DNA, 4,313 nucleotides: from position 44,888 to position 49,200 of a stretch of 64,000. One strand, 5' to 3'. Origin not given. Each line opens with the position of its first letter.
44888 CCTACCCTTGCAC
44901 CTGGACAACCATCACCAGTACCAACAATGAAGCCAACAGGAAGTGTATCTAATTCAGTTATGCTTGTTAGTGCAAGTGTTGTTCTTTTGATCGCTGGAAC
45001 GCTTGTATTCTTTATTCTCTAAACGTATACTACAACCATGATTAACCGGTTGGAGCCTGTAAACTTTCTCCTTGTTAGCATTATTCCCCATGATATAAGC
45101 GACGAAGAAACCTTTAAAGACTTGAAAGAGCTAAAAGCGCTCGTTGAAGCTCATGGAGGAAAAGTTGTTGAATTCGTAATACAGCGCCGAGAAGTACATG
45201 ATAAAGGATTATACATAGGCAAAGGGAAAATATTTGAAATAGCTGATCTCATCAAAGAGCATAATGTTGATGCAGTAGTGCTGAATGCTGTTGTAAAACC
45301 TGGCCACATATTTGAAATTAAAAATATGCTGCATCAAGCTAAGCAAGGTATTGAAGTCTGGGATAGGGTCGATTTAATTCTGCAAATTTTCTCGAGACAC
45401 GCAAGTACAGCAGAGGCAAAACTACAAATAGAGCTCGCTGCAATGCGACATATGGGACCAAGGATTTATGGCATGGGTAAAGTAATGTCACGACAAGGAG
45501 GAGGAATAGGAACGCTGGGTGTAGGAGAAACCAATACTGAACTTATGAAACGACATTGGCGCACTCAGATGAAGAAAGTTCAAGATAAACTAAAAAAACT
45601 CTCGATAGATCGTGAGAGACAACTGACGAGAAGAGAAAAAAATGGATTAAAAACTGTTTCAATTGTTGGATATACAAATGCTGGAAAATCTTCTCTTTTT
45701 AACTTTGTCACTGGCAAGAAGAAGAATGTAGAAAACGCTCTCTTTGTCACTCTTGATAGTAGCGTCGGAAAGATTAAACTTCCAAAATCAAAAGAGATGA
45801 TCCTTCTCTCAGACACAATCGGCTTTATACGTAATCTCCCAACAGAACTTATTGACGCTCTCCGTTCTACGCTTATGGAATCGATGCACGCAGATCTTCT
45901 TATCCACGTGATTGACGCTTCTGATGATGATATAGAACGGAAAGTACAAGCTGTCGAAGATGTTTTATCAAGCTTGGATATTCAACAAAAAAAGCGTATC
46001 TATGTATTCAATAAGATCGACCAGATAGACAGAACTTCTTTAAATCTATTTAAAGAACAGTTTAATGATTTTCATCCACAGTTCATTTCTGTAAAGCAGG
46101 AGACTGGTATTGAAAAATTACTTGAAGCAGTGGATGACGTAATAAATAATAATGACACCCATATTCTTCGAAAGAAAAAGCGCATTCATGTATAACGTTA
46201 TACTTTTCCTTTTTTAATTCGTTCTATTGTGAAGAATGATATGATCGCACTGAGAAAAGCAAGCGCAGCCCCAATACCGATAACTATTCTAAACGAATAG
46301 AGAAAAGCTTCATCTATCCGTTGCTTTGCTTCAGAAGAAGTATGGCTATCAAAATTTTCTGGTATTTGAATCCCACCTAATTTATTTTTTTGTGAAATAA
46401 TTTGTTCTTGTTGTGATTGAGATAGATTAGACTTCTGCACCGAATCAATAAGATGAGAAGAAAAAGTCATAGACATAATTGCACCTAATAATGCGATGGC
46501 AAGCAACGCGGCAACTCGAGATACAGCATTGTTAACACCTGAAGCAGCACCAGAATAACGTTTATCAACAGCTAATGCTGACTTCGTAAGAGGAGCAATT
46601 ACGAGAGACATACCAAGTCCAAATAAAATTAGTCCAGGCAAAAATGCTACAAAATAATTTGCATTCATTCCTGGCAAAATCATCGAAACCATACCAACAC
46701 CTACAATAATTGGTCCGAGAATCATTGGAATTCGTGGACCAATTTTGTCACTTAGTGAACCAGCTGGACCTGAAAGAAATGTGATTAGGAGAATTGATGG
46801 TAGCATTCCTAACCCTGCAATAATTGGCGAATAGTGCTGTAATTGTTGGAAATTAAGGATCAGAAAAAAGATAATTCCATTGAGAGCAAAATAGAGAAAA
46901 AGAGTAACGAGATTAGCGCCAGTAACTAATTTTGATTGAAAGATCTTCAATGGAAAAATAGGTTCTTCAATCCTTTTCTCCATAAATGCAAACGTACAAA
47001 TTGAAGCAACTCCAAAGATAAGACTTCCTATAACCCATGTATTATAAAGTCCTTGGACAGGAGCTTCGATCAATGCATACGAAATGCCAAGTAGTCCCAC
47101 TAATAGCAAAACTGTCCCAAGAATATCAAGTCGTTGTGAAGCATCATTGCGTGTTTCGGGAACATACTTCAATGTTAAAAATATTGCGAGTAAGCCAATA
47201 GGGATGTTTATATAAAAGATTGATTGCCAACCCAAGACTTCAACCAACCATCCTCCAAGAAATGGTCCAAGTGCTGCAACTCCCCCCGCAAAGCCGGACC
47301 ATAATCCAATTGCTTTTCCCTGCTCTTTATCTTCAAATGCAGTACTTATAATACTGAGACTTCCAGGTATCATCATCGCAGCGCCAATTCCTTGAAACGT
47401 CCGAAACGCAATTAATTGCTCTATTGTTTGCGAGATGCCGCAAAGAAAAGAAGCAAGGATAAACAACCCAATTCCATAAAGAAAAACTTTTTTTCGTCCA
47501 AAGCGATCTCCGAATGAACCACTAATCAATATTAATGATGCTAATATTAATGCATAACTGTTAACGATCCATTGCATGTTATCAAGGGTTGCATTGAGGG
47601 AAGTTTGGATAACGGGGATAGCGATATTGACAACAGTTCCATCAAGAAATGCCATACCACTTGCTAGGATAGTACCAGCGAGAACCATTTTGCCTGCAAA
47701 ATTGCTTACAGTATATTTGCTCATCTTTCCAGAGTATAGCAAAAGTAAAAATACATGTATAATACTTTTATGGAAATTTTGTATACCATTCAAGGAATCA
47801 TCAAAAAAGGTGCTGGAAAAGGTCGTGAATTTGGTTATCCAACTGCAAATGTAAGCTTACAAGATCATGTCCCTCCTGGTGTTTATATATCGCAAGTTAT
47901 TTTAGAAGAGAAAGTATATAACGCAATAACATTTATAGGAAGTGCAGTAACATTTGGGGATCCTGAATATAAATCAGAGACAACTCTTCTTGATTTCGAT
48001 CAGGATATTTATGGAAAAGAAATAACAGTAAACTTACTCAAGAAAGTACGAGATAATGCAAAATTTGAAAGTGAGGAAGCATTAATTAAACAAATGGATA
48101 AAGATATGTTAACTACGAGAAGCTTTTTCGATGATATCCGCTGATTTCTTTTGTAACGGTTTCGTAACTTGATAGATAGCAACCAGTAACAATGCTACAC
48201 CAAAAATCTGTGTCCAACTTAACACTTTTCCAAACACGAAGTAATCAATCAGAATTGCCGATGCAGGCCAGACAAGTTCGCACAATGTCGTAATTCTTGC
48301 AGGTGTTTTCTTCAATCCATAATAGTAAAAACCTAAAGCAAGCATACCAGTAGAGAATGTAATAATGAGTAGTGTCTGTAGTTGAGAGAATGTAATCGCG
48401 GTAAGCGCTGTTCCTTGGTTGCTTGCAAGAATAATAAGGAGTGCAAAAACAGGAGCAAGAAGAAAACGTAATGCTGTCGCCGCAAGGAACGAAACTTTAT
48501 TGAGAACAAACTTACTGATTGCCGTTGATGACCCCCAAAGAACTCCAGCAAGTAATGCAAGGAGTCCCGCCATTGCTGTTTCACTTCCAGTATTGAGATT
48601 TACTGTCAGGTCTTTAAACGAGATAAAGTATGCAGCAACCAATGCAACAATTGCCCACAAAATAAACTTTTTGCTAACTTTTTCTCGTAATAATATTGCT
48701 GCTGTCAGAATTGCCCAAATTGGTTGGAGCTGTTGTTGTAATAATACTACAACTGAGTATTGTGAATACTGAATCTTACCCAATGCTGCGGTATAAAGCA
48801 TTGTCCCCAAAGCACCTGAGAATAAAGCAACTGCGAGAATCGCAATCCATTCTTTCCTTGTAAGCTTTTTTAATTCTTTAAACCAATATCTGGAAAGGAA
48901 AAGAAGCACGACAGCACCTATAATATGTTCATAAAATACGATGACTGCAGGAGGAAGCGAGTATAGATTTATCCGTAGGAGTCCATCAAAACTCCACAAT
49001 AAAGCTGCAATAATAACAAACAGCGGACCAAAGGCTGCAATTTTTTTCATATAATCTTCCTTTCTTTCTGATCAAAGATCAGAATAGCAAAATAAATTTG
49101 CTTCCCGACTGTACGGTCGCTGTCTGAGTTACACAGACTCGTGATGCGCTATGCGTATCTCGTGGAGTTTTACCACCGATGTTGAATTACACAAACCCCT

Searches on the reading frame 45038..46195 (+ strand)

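Call 7: search_protein_families(library=pfam, proteins=[window:45038-46195:+])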
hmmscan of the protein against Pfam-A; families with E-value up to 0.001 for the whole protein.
window:45038-46195:+ (385 aa): 9 families
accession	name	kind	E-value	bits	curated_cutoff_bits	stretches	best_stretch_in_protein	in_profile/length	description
PF16360.10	GTP-bdg_M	-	3.5e-22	79.2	29.5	1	121-199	1-79/79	GTP-binding GTPase Middle Region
PF01926.29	MMR_HSR1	-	8e-21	74.7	21.9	1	206-326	1-113/113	50S ribosome-binding GTPase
PF13167.11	GTP-bdg_N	-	3.7e-19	69.5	25.4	1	28-118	3-88/89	GTP-binding GTPase N-terminal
PF02421.24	FeoB_N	-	1.3e-11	44.7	27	1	206-343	2-131/156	Ferrous iron transport protein B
PF16897.10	MMR_HSR1_Xtn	-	3.8e-06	27.3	35.2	1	304-365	43-100/106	C-terminal region of MMR_HSR1 domain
PF03193.22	RsgA_GTPase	-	0.00013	22.3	30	0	297-367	33-106/174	RsgA GTPase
PF00009.33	GTP_EFTU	-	0.00014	21.9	26.5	1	283-370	91-187/188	Elongation factor Tu GTP binding domain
PF13476.12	AAA_23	-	0.00057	21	27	0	207-371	22-177/201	AAA domain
PF04670.18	Gtr1_RagA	-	0.00074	19.4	22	0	209-356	4-147/232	Gtr1/RagA G protein conserved region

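Call 8: search_protein_families(library=ncbifam, proteins=[window:45038-46195:+])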
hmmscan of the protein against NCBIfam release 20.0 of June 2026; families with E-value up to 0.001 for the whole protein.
window:45038-46195:+ (385 aa): 22 families
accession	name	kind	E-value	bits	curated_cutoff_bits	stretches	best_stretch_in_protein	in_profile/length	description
TIGR03156.1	GTP_HflX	equivalog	2.6e-106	355.5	216.75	1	12-367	4-349/351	GTPase HflX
NF008280.0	PRK11058.1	equivalog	8.4e-74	248.9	441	1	20-370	18-362/426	ribosome rescue GTPase HflX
TIGR02729.1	Obg_CgtA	equivalog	4.6e-17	62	280.25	1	184-368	138-327/329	Obg family GTPase CgtA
TIGR03594.1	GTPase_EngA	equivalog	1.2e-16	60.8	306.7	1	206-379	2-170/432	ribosome biogenesis GTPase Der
NF008956.1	PRK12299.1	equivalog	2.8e-16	59.4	300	1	173-370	128-326/327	GTPase ObgE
NF008955.0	PRK12297.1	equivalog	2.9e-15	56.1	406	1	203-378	158-337/429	GTPase ObgE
NF000908.1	PRK00089.1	equivalog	2.5e-14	53.3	237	1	206-372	5-170/291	GTPase Era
NF003661.0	PRK05291.1-3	equivalog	7.7e-13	48.6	380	1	170-372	185-373/448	tRNA uridine-5-carboxymethylaminomethyl(34) synthesis GTPase MnmE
TIGR03596.1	GTPase_YlqF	equivalog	5.8e-11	42.3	208.2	2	170-263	83-173/276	ribosome biogenesis GTPase YlqF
TIGR03918.1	GTP_HydF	equivalog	8.7e-11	41.3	325.55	1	205-372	8-170/392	[FeFe] hydrogenase H-cluster maturation GTPase HydF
TIGR00450.1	mnmE_trmE_thdF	equivalog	1.8e-10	40.5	252.6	1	174-377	182-379/446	tRNA uridine-5-carboxymethylaminomethyl(34) synthesis GTPase MnmE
TIGR00436.1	era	equivalog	3.7e-09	36.3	116.25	1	206-371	2-165/270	GTPase Era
TIGR00231.1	small_GTP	domain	8.9e-09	35.3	42.5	1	206-364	5-161/164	GTP-binding protein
NF002828.0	PRK03003.1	equivalog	4.6e-08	32.1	631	1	159-339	172-347/477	ribosome biogenesis GTPase Der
NF007105.0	PRK09554.1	equivalog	1.5e-07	30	683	1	206-372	5-170/772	Fe(2+) transporter permease subunit FeoB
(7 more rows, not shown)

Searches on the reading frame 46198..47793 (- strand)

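Call 7: search_protein_families(library=pfam, proteins=[window:46198-47793:-])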
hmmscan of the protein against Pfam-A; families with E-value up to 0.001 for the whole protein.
window:46198-47793:- (531 aa): 3 families
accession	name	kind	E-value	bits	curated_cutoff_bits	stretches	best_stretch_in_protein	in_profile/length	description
PF07690.21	MFS_1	-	9.2e-55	186.4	33.4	1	42-432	2-346/347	Major Facilitator Superfamily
PF05977.19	MFS_3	-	2.3e-06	26.8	27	1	44-220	18-199/524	Transmembrane secretion effector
PF00083.30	Sugar_tr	-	2.7e-06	27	22.3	1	51-207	26-188/452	Sugar (and other) transporter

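Call 8: search_protein_families(library=ncbifam, proteins=[window:46198-47793:-])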
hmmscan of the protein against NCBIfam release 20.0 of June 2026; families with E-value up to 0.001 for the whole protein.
window:46198-47793:- (531 aa): 56 families (the best 25 are shown)
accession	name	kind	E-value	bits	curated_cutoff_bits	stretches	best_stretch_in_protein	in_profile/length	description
TIGR00711.1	efflux_EmrB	subfamily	2.1e-83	280.7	230.2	1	38-521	4-484/485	DHA2 family efflux MFS transporter permease subunit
NF011571.1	PRK14995.1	subfamily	8e-64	216.2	701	1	49-524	19-490/493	SmvA family efflux MFS transporter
NF000025.1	MFS_efflux_tcmA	exception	3.9e-60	204.1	999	1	45-522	35-515/538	tetracenomycin C efflux MFS transporter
NF033896.2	MFS_LfrA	equivalog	6.2e-47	160.3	825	1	38-448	22-432/504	efflux MFS transporter LfrA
NF000031.1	MFS_efflux_LmrA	exception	1.5e-45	155.8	850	1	49-449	44-443/484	lincomycin efflux MFS transporter Lmr(A)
NF012180.1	tet_MFS_43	exception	1.9e-42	145.9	999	1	34-453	19-440/484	tetracycline efflux MFS transporter Tet(43)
NF000391.1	EmrB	exception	2.7e-42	145.1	925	1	42-473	17-451/501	multidrug efflux MFS transporter permease subunit EmrB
NF000089.1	qac_MFS_AB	exception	4.7e-42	144.4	900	1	37-449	23-434/514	QacA/B family quaternary ammonium compound efflux MFS transporter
NF007799.0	PRK10504.1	subfamily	1.9e-40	139.1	426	1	47-440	21-413/471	multidrug transporter subunit MdtD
NF012169.0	qepA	equivalog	1.5e-39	136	1075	1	29-448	17-430/511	fluoroquinolone efflux MFS transporter QepA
NF040895.2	MFS_effux_SdrM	equivalog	1.8e-30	106.4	550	1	37-398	7-361/441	multidrug efflux MFS transporter SdrM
NF000060.1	MFS_efflux_LmrB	exception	2.4e-28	99.2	800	1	38-443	19-426/479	lincomycin efflux MFS transporter Lmr(B)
NF040856.1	FexB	exception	5.6e-28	97.9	950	1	47-444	25-424/469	chloramphenicol/florfenicol efflux MFS transporter FexB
TIGR00710.1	efflux_Bcr_CflA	subfamily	6.7e-28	98.2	200.9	1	57-257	26-229/385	Bcr/CflA family efflux MFS transporter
TIGR00880.1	2_A_01_02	superfamily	2.5e-26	92.5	131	1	76-214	3-141/141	multidrug resistance protein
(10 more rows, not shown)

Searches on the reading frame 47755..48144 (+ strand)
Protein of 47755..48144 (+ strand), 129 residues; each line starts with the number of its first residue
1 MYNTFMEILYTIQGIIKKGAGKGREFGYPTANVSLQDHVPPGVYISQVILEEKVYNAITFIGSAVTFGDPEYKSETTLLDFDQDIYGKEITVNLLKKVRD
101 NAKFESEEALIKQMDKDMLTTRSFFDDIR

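Call 56: search_protein_families(library=pfam, proteins=[window:47755-48144:+], max_evalue=1)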
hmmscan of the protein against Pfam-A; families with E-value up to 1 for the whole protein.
window:47755-48144:+ (129 aa): 2 families
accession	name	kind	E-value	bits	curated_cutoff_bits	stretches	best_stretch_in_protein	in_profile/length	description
PF01687.23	Flavokinase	-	5.3e-33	114.3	19.6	1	10-125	5-124/124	Riboflavin kinase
PF06004.18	DUF903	-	0.12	12.7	27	1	64-93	12-40/49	Bacterial protein of unknown function (DUF903)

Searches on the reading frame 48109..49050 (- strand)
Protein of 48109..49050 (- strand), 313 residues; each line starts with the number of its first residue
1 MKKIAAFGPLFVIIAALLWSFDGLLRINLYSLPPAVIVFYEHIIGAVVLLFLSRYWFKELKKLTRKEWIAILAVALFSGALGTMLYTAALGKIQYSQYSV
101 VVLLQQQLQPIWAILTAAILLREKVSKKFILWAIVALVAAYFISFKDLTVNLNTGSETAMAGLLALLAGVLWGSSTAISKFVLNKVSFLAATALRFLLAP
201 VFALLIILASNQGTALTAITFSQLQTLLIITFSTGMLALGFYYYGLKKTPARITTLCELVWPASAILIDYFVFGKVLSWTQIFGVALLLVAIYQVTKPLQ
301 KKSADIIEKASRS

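Call 7: search_protein_families(library=pfam, proteins=[window:48109-49050:-])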
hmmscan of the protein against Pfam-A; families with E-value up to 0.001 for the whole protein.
window:48109-49050:- (313 aa): 1 family
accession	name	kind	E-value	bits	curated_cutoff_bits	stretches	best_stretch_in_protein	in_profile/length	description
PF00892.27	EamA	-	3.5e-34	118.4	28.2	2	162-294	4-132/135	EamA-like transporter family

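Call 8: search_protein_families(library=ncbifam, proteins=[window:48109-49050:-])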
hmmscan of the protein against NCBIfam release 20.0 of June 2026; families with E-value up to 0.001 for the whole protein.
window:48109-49050:- (313 aa): 2 families
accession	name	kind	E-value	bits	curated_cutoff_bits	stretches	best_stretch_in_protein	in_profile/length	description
TIGR00950.1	2A78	equivalog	6.7e-14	51.9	230.2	1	31-291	15-262/264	carboxylate/amino acid/amine transporter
NF050091.1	ArAmAcExpYddG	equivalog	2e-06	27.5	300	0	13-181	11-172/285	aromatic amino acid exporter YddG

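Call 9: find_homologous_proteins(query=window:48109-49050:-)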
Query window:48109-49050:- (313 aa): 1272 proteins with E <= 0.001 among 8000 candidates; the best 120 are listed.
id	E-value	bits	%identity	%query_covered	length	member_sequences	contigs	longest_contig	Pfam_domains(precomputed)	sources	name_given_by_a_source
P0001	4.3e-187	639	100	100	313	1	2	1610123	PF00892.27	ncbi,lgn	-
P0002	2.7e-157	541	84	100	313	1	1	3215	PF00892.27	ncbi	-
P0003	1.0e-154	532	82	100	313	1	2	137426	PF00892.27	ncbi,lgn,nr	ncbi:MAG: DMT family transporter [Candidatus Levybacteria bacterium]|nr:DMT family transporter [Cand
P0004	2.4e-150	518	82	96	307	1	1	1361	PF00892.27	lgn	-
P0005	2.2e-149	515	81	97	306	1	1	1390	PF00892.27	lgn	-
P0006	1.7e-146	505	80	96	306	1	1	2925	PF00892.27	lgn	-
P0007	4.6e-142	491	78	97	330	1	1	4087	PF00892.27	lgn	-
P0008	9.9e-141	487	75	100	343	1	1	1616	PF00892.27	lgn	-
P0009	2.1e-139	482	77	97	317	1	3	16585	PF00892.27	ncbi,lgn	-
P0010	3.8e-139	481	75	100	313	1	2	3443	PF00892.27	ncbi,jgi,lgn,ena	-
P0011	5.1e-139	481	75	98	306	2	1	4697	PF00892.27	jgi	jgi:drug/metabolite transporter (DMT)-like permease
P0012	2.8e-138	478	76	96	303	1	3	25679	PF00892.27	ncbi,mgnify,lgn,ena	ncbi:MAG: DMT family transporter [Patescibacteria group bacterium]|mgnify:CR=1 FL=1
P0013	3.6e-138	478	74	97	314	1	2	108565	PF00892.27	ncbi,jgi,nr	ncbi:DMT family transporter [Candidatus Microgenomates bacterium]|nr:MAG: DMT family transporter [Ca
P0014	4.2e-138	478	75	97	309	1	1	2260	PF00892.27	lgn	-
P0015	4.6e-138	478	77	97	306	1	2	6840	PF00892.27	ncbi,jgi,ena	-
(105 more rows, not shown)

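Call 10: find_encoding_contigs(protein=window:48109-49050:-, flank=6000)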
Protein window:48109-49050:- (313 aa): no gene with exactly this product is on record in the collection.

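Call 12: find_related_loci(query=A1, collection=genome_contigs, flank=4000)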
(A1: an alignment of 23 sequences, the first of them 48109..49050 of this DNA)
Query A1 (313 aa) in genome_contigs; peptide patterns used: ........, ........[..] (x = any residue, [..] = any of these).
125 stretches matched a pattern; 87 encode a relative of the query (tblastn E <= 1e-3); the best 80 are kept; 80 distinct loci.
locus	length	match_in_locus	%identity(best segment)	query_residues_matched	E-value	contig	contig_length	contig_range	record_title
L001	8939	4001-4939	82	1-313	2e-159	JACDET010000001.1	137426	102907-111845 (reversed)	MAG: Candidatus Levyibacteriota bacterium isolate MGR_bin367 SD2903_NODE_3_length_137426_cov_1.194889, whole genome shot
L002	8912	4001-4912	73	1-305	9e-141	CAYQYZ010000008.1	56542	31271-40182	MAG TPA_asm: uncultured Gammaproteobacteria bacterium isolate SRP286056_co1_376 genome assembly, contig: NODE_525_length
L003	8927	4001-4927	75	1-309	5e-139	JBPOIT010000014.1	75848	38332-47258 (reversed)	MAG: Candidatus Levyibacteriota bacterium isolate MAG_784 c_000000578644, whole genome shotgun sequence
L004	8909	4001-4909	77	1-303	1e-138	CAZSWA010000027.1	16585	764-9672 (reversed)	MAG TPA_asm: uncultured Gammaproteobacteria bacterium isolate SRP272529_co1_257 genome assembly, contig: NODE_5951_lengt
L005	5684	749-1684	71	2-313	2e-135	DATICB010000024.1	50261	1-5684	MAG TPA_asm: Patescibacteria group bacterium isolate SMAG_U16305 k141_1493691, whole genome shotgun sequence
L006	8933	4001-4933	69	1-311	2e-134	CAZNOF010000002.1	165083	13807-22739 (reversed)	MAG TPA_asm: uncultured Pseudomonadales bacterium isolate SRP170004_co1_5 genome assembly, contig: NODE_85_length_165083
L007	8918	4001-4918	71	1-306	3e-133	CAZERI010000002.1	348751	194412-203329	MAG TPA_asm: uncultured Gammaproteobacteria bacterium isolate SRP278252_co1_729 genome assembly, contig: NODE_14_length_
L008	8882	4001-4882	70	1-295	2e-132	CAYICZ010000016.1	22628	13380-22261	MAG TPA_asm: uncultured Gammaproteobacteria bacterium isolate ERP119705_co18_1 genome assembly, contig: NODE_2654_length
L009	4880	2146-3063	71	1-306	9e-133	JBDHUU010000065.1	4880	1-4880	MAG: Candidatus Levyibacteriota bacterium isolate AS-MESO-3CA.208 NODE_69287_length_4880_cov_2.603581, whole genome shot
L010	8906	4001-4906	73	1-303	3e-131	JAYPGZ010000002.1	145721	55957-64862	MAG: Candidatus Roizmanbacteria bacterium isolate 139578_S179_concoct_bins.tsv.227 NODE_49_length_145721_cov_7.013092, w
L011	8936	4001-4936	68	1-312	3e-130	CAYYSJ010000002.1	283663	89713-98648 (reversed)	MAG TPA_asm: uncultured Gammaproteobacteria bacterium isolate SRP272529_co1_214 genome assembly, contig: NODE_12_length_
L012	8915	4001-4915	71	1-306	3e-130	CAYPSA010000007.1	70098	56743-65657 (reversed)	MAG TPA_asm: uncultured Gammaproteobacteria bacterium isolate binchicken_co105_227 genome assembly, contig: NODE_419_len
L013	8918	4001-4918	70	1-297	5e-129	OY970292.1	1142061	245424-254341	MAG: Candidatus Levybacteria bacterium isolate MFD01916.bin.c.8 genome assembly, chromosome: 1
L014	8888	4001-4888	71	1-297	8e-129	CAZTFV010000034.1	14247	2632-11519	MAG TPA_asm: uncultured Gammaproteobacteria bacterium isolate SRP269290_co1_791 genome assembly, contig: NODE_5998_lengt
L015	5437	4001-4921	71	1-306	9e-129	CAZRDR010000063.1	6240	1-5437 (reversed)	MAG TPA_asm: uncultured Gammaproteobacteria bacterium isolate SRP135725_co2_727 genome assembly, contig: k141_5868722, w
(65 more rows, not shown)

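Call 43: search_protein_families(library=ncbifam, proteins=[window:48109-49050:-], max_evalue=10)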
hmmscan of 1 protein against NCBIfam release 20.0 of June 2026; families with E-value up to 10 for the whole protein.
window:48109-49050:- (313 aa): 2 families
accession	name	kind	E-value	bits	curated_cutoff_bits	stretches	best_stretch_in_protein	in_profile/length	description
TIGR00950.1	2A78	equivalog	6.7e-14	51.9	230.2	1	31-291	15-262/264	carboxylate/amino acid/amine transporter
NF050091.1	ArAmAcExpYddG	equivalog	2e-06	27.5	300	2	13-181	11-172/285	aromatic amino acid exporter YddG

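Call 48: search_solved_structures(query=A1, max_evalue=1)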
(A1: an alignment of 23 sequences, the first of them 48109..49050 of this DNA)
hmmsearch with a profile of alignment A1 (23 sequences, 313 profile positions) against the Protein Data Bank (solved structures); distinct sequences matched with E-value up to 1: 1.
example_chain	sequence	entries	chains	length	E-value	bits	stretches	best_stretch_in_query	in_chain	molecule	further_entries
7b0k_A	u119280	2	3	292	8.7e-05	25.3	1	165-298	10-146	Drug/metabolite transporter (DMT) superfamily permease | LicB protein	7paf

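Call 56: search_protein_families(library=pfam, proteins=[window:48109-49050:-], max_evalue=1)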
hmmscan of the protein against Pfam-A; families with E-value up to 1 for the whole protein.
window:48109-49050:- (313 aa): 3 families
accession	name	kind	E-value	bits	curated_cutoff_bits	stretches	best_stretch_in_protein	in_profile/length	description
PF00892.27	EamA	-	3.5e-34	118.4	28.2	2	162-294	4-132/135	EamA-like transporter family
PF08449.17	UAA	-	0.046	13.3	26.2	1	12-109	167-262/311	UAA transporter family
PF10660.14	MitoNEET_N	-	0.057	13.9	23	1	57-90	25-58/64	Iron-containing outer mitochondrial membrane protein N-terminus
